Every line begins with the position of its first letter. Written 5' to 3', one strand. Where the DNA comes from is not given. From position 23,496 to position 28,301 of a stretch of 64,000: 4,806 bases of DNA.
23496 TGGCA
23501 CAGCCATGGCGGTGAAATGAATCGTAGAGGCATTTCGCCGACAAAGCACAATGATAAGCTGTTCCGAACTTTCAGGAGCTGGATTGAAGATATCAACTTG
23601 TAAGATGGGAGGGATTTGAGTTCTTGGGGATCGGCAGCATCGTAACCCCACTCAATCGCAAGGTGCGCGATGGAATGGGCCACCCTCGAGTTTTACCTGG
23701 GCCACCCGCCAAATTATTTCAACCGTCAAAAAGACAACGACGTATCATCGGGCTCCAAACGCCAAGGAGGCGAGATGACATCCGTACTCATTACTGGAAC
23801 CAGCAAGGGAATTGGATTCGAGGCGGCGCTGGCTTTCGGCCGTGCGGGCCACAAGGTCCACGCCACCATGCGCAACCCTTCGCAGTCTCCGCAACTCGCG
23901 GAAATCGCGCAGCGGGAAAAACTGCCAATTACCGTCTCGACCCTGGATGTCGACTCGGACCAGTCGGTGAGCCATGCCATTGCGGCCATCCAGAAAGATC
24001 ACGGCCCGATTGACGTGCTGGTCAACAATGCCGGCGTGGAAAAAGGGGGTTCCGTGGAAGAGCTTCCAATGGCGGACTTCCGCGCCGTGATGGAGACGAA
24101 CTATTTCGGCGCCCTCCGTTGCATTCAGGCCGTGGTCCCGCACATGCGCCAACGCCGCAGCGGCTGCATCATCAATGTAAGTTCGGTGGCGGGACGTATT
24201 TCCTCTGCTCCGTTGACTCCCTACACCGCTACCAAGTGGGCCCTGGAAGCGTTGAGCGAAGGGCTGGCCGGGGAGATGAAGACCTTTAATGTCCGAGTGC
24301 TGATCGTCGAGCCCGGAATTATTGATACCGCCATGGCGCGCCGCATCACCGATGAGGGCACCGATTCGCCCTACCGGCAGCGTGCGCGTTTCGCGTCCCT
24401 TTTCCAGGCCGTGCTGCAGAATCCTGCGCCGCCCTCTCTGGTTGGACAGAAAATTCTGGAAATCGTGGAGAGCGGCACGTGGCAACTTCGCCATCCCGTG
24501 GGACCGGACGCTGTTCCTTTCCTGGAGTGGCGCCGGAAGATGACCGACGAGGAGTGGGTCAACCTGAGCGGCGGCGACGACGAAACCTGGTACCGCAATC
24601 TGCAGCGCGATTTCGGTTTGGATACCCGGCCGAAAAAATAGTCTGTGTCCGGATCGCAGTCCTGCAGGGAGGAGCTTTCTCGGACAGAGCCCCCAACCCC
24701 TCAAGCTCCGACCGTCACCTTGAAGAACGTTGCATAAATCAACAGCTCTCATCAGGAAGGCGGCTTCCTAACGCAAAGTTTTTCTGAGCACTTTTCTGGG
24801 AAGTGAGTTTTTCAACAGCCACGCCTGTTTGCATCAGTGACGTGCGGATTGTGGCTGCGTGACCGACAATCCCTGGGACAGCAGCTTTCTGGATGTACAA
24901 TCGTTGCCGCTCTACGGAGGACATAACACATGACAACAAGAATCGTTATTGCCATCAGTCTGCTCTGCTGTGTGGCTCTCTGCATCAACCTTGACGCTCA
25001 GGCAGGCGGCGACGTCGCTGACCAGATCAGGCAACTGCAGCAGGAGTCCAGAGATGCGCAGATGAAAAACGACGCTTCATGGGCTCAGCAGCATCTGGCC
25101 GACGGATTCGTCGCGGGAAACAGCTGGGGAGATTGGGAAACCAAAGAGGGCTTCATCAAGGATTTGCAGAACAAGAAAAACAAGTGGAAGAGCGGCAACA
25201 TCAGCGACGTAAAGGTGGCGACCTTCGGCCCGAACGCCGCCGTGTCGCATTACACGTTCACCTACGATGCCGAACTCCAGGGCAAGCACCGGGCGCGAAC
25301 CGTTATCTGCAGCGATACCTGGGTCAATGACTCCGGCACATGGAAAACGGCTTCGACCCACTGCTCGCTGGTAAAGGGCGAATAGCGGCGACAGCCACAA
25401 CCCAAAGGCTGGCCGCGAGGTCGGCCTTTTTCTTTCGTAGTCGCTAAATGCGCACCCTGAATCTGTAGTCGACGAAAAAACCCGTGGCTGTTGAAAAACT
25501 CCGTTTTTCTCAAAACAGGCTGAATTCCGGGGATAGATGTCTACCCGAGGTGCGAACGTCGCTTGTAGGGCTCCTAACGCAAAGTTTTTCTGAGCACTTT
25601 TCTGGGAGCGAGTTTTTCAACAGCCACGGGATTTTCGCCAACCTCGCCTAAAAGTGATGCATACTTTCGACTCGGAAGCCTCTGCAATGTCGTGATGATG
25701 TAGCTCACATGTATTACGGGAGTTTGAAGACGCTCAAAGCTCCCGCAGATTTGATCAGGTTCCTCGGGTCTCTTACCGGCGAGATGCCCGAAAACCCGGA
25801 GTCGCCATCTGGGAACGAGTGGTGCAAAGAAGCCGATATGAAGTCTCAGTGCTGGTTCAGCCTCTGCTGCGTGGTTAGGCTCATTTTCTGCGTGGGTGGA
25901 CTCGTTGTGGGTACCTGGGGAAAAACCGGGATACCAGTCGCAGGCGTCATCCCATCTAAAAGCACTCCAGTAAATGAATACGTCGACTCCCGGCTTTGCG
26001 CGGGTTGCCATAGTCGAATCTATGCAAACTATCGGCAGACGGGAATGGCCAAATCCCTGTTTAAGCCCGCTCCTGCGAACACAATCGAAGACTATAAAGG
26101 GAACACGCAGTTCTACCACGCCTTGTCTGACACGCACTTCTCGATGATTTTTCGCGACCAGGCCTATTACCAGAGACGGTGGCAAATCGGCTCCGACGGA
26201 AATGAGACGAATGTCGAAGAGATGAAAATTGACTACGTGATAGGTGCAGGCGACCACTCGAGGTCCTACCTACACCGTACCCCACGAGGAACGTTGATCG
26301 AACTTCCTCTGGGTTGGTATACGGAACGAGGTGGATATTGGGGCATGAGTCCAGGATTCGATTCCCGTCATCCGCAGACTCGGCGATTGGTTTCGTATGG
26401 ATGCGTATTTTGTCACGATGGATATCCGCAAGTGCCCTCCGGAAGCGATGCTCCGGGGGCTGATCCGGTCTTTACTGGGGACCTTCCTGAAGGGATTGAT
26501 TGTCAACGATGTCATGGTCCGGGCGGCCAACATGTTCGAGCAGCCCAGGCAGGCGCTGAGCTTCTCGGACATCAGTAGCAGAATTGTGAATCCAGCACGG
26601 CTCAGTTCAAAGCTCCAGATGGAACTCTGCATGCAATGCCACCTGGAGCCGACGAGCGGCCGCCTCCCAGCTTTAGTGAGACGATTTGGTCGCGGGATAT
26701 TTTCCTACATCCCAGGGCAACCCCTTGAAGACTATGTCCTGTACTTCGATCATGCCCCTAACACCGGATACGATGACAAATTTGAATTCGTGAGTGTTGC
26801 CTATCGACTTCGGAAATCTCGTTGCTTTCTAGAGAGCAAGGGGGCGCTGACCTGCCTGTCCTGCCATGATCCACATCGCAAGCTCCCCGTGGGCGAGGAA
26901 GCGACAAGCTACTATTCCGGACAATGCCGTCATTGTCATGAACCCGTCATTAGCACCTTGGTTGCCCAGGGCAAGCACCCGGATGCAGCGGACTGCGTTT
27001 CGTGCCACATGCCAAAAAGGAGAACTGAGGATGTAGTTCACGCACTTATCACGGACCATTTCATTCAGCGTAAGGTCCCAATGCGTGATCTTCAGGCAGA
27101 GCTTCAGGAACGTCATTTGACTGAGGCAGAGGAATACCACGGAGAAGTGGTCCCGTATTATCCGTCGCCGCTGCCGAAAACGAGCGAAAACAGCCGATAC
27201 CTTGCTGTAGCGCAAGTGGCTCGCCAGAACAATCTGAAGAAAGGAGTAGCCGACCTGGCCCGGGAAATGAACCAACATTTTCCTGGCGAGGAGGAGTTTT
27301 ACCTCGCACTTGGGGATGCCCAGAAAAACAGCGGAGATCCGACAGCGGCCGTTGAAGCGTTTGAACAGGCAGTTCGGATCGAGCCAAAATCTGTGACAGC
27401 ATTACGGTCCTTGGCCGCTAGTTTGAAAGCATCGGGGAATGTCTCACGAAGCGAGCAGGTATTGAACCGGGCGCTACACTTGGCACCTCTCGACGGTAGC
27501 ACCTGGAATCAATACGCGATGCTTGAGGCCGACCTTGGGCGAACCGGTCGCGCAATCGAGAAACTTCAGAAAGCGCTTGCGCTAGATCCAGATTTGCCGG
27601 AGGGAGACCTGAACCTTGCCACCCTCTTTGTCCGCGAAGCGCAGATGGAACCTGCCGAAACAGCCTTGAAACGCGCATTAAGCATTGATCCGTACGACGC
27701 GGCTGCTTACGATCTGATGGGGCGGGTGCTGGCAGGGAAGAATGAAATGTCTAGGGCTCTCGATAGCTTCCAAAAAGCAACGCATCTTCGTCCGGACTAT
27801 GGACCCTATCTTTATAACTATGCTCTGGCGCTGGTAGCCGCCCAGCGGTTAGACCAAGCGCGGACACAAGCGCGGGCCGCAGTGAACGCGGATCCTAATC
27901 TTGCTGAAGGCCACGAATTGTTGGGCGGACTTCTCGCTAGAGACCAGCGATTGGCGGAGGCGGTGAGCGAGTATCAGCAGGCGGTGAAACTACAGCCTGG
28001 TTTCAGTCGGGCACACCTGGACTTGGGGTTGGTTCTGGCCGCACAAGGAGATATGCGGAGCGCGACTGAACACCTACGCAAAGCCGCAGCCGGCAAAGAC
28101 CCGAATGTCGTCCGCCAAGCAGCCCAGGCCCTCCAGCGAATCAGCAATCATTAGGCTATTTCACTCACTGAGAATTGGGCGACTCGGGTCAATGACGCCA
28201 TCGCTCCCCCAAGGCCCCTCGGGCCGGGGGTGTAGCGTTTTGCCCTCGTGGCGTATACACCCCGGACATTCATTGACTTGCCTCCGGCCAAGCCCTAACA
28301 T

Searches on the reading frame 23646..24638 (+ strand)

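Call 22: search_protein_families(library=pfam, proteins=[window:23646-24638:+], max_evalue=0.0001)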
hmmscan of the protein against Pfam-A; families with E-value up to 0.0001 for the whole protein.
window:23646-24638:+ (331 aa): 4 families
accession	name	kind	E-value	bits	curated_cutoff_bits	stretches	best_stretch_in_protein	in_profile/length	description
PF00106.31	adh_short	-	4.8e-53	180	26.6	1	47-236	3-192/195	short chain dehydrogenase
PF13561.12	adh_short_C2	-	2.9e-40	138.7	27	1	53-237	3-187/236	Enoyl-(Acyl carrier protein) reductase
PF08659.16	KR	-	4.1e-12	46.8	22.6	1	46-206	2-162/180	KR domain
PF08643.16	DUF1776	-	6e-05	23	25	1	135-230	106-203/294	Fungal family of unknown function (DUF1776)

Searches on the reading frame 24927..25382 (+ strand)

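Call 22: search_protein_families(library=pfam, proteins=[window:24927-25382:+], max_evalue=0.0001)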
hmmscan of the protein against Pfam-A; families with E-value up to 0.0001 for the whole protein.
window:24927-25382:+ (152 aa): 1 family
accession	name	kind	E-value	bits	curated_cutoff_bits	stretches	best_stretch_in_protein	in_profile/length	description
PF14534.12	DUF4440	-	2.4e-11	44.5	25.2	1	34-140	1-106/107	Domain of unknown function (DUF4440)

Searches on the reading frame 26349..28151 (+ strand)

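Call 22: search_protein_families(library=pfam, proteins=[window:26349-28151:+], max_evalue=0.0001)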
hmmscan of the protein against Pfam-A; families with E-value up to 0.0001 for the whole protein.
window:26349-28151:+ (601 aa): 16 families
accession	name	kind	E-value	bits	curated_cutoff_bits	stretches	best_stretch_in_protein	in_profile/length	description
PF07719.23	TPR_2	-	4.5e-29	98.6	27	0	316-347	2-33/34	Tetratricopeptide repeat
PF13181.12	TPR_8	-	2.4e-25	86.9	25.7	1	316-347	2-33/34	Tetratricopeptide repeat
PF13414.12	TPR_11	-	3.1e-25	88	26.8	1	533-567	8-42/42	TPR repeat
PF14559.12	TPR_19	-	2.9e-24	85.6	25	2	396-459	4-67/68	Tetratricopeptide repeat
PF13428.12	TPR_14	-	1.3e-22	78.4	23.5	0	385-426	3-44/44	Tetratricopeptide repeat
PF13432.12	TPR_16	-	5.1e-22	78.4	32.7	3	319-381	1-63/65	Tetratricopeptide repeat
PF13431.12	TPR_17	-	1.2e-21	75.5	24.4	0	542-568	2-28/34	Tetratricopeptide repeat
PF23914.1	TPR_CcmH_CycH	-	5.9e-20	72.1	42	2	430-548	29-150/158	Cytochrome c-type biogenesis protein H TPR domain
PF00515.34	TPR_1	-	6.8e-20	70.4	27.8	0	318-347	4-33/34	Tetratricopeptide repeat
PF13371.12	TPR_9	-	1.3e-13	51.2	35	1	361-417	7-63/73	Tetratricopeptide repeat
PF24575.1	TPR_Slam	-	3.3e-13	50.4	35.2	0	528-575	55-103/104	Surface lipoprotein assembly modifier, N-terminal TPR repeats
PF13176.12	TPR_7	-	2.8e-12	46.1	27.9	0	319-345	3-31/36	Tetratricopeptide repeat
PF13424.12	TPR_12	-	2.9e-12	47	30.1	0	384-447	4-75/77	Tetratricopeptide repeat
PF25063.1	ARM_TT21_C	-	7.9e-09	36.1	35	0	403-481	81-159/209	Tetratricopeptide repeat protein 21 C-terminal ARM domain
PF09699.15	Paired_CXXCH_1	-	2.5e-07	30.7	20.6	0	190-224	6-40/41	Doubled CXXCH motif (Paired_CXXCH_1)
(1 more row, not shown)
